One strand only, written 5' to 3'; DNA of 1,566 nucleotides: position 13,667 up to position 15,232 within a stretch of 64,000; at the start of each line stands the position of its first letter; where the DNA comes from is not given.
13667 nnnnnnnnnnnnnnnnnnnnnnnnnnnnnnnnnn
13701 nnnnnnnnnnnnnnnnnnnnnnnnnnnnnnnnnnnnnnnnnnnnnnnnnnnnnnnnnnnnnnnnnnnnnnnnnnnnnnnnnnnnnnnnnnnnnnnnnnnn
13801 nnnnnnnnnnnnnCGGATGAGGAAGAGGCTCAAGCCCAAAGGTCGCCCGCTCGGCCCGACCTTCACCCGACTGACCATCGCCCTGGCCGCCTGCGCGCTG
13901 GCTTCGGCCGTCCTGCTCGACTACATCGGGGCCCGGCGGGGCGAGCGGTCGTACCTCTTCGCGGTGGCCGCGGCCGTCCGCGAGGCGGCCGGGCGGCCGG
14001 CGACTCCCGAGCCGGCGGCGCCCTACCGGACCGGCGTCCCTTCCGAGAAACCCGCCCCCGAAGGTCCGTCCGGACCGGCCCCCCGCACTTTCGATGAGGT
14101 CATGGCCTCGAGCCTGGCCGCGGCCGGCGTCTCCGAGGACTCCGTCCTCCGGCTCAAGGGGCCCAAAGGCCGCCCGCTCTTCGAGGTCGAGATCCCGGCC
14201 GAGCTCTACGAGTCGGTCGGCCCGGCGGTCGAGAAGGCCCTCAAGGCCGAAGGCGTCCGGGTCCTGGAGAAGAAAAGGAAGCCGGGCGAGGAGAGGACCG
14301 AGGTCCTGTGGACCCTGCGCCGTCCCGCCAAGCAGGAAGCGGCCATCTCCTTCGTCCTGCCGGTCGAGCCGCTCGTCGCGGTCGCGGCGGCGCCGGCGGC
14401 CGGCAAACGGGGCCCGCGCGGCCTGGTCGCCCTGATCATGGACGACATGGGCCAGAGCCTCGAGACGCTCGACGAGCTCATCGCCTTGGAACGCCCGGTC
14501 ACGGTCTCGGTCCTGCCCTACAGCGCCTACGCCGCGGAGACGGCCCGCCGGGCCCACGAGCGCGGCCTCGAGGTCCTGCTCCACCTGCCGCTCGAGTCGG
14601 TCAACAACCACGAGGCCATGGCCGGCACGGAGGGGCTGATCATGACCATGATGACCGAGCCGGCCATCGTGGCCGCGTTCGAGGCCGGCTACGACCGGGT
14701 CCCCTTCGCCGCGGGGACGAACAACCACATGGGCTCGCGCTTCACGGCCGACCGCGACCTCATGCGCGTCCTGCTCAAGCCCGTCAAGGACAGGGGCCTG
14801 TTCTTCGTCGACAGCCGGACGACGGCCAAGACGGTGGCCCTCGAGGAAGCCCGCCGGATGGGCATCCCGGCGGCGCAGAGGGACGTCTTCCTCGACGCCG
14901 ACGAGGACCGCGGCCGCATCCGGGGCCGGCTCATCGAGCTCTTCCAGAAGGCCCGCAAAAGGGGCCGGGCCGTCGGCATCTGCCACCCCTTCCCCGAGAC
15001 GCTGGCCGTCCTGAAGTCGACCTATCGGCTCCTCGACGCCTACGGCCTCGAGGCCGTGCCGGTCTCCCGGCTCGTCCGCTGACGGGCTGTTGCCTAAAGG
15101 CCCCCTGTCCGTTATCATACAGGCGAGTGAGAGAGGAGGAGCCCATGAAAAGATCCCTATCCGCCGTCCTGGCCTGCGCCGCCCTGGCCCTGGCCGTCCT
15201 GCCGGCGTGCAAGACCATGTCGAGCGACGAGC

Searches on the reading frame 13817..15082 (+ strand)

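Call 77: search_protein_families(library=pfam, proteins=[window:13817-15082:+], max_evalue=0.00001)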
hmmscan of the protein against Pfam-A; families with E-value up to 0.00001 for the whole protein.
window:13817-15082:+ (421 aa): 1 family
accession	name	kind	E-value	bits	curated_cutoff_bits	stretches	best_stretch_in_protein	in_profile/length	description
PF04748.18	Polysacc_deac_2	-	2.4e-69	233.1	27.5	1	206-420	1-212/212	Divergent polysaccharide deacetylase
